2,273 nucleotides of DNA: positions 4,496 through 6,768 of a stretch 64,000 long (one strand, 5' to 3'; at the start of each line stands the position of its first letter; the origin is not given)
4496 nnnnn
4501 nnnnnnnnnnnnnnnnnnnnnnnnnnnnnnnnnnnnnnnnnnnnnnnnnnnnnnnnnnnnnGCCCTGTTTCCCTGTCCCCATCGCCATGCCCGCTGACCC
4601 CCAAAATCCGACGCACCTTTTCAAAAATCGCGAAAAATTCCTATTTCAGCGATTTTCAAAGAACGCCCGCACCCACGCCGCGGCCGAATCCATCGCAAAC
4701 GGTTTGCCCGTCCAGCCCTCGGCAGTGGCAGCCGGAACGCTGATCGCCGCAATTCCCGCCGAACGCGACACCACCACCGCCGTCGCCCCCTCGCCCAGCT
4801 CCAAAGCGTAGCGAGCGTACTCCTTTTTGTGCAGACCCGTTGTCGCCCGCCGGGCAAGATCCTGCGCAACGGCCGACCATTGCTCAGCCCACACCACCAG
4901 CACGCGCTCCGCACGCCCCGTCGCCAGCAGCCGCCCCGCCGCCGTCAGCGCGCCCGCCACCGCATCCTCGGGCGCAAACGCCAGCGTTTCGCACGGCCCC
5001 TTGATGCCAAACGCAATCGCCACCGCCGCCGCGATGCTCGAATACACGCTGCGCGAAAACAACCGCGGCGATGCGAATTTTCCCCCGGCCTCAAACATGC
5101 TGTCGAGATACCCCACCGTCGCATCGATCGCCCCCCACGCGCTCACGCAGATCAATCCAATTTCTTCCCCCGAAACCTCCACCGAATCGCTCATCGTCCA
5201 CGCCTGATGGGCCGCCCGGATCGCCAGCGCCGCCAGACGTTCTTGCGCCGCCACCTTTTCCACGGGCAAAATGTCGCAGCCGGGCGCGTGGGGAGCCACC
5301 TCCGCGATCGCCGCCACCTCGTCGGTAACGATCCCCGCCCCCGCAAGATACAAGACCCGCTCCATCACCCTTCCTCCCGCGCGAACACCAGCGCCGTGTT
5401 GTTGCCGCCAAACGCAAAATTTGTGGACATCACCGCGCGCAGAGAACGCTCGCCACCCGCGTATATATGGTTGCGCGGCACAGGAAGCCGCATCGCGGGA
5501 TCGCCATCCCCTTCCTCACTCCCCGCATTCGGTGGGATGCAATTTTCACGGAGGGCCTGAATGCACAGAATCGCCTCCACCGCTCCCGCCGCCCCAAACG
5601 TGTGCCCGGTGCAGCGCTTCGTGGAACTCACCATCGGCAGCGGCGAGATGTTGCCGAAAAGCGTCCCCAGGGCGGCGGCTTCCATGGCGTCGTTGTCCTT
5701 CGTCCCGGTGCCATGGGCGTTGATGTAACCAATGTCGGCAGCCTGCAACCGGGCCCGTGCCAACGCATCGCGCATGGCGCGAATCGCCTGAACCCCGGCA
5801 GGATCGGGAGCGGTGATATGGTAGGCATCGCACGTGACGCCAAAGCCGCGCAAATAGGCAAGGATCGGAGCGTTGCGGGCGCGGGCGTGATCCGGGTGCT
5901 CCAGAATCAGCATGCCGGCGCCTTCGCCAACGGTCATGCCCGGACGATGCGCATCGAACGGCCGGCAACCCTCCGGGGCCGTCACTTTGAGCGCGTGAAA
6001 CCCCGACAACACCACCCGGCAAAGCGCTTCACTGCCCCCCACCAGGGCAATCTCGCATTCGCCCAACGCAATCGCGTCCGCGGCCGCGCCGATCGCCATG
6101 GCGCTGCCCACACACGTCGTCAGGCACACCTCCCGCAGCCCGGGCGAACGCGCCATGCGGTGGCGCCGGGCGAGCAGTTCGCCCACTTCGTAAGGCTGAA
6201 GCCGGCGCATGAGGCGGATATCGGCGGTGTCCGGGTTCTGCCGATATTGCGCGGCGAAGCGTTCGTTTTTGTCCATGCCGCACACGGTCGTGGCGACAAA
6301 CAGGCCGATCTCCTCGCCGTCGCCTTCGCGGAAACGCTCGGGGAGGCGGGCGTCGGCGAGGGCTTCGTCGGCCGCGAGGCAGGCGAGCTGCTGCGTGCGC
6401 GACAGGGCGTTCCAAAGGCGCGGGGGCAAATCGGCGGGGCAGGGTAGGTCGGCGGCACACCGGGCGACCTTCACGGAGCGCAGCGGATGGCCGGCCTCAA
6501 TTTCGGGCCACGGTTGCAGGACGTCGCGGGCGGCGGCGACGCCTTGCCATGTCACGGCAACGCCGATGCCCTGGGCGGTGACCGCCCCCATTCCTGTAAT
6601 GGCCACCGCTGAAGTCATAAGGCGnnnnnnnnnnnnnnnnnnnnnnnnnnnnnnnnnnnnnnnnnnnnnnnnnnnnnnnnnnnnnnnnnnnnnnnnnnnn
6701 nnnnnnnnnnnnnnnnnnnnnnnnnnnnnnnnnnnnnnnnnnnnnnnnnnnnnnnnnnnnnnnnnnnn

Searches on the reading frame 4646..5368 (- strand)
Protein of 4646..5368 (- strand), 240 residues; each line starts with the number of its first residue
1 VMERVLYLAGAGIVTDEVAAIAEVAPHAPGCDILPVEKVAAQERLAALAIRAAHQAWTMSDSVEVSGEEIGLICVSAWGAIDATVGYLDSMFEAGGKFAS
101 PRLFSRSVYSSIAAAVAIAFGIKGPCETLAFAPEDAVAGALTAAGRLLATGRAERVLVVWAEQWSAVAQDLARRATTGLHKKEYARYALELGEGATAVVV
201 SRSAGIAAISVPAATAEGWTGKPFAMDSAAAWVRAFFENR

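Call 16: search_protein_families(library=pfam, proteins=[window:4646-5368:-], max_evalue=0.01)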
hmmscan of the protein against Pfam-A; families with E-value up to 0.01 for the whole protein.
window:4646-5368:- (240 aa): 3 families
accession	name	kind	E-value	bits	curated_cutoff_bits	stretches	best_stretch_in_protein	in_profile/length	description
PF13723.12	Ketoacyl-synt_2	-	9.3e-09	35.6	25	1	43-163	28-140/223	Beta-ketoacyl synthase, N-terminal domain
PF08545.16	ACP_syn_III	-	7.7e-06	26.1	24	1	138-204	11-65/80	3-Oxoacyl-[acyl-carrier-protein (ACP)] synthase III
PF00109.32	ketoacyl-synt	-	0.0043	17.1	20.8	1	41-200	85-246/252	Beta-ketoacyl synthase, N-terminal domain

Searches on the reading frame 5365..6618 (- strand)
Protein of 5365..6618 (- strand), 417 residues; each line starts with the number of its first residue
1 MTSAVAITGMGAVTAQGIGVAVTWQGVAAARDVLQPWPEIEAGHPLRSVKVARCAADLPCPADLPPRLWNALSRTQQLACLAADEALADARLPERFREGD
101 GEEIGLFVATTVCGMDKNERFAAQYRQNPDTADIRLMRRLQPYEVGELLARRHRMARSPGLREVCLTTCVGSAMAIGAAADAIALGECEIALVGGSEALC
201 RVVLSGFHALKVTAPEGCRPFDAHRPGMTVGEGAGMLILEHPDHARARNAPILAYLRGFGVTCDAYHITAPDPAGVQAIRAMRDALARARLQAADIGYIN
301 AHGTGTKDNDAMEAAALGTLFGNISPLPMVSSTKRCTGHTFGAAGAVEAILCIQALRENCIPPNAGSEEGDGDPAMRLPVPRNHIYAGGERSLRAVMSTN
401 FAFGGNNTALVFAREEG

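Call 65: search_protein_families(library=pfam, proteins=[window:5365-6618:-], max_evalue=0.001)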
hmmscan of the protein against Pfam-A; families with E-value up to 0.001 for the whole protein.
window:5365-6618:- (417 aa): 2 families
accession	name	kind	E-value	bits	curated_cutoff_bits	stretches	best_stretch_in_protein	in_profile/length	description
PF02801.28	Ketoacyl-synt_C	-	2.3e-33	115.2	20.8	1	253-366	1-117/119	Beta-ketoacyl synthase, C-terminal domain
PF00109.32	ketoacyl-synt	-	4.8e-25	89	20.8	1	4-242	3-249/252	Beta-ketoacyl synthase, N-terminal domain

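Call 106: search_protein_families(library=ncbifam, proteins=[window:5368-6618:-], max_evalue=0.00001)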
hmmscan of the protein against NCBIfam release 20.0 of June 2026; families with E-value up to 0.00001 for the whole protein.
window:5368-6618:- (417 aa): 21 families
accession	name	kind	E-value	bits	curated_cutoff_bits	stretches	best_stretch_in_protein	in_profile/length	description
TIGR03150.1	fabF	equivalog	2.8e-85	286.5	493.75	1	5-412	3-406/407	beta-ketoacyl-ACP synthase II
NF006618.0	PRK09185.1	subfamily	1.2e-84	284.6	407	1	3-415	3-393/394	beta-ketoacyl-ACP synthase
NF005589.0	PRK07314.1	subfamily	1.8e-83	280.6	387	1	3-414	4-411/413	beta-ketoacyl-ACP synthase II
NF004970.0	PRK06333.1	subfamily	2.4e-70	237.5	525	1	4-414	5-421/424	beta-ketoacyl-ACP synthase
NF058662.1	cispenta_AmcF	equivalog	4.9e-67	226.5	325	1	5-413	2-368/369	cispentacin biosynthesis acyltransferase subunit AmcF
NF006587.0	PRK09116.1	equivalog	3.1e-64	217.2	470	1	4-414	3-406/408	beta-ketoacyl-ACP synthase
NF006274.0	PRK08439.1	equivalog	9.7e-64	215.6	621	1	5-414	4-405/406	beta-ketoacyl-ACP synthase II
NF004618.0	PRK05952.1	equivalog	1.8e-61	208.2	455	1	5-414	4-382/384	beta-ketoacyl-ACP synthase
NF005076.0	PRK06501.1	equivalog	2.7e-61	207.7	629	1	5-416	13-424/425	beta-ketoacyl-ACP synthase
NF005916.1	PRK07910.1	equivalog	3.2e-51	174.6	560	1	166-414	168-417/418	KasA/KasB family beta-ketoacyl-ACP synthase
NF005935.0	PRK07967.1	equivalog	5.7e-47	160.5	630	1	5-415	4-404/406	beta-ketoacyl-ACP synthase I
NF006434.0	PRK08722.1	equivalog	6.6e-47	160.3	759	1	5-414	6-413/414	beta-ketoacyl-ACP synthase II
NF005490.0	PRK07103.1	equivalog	2e-46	158.9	445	1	2-415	3-413/414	polyketide beta-ketoacyl:acyl carrier protein synthase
NF045894.1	PKS_plus_SDR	equivalog_domain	4.9e-34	117.2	1740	1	167-363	171-372/1515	type I polyketide synthase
NF053555.1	prodigi_MBC_PigJ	equivalog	1.1e-26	93.4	900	1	168-365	512-705/759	prodigiosin MBC biosynthesis protein PigJ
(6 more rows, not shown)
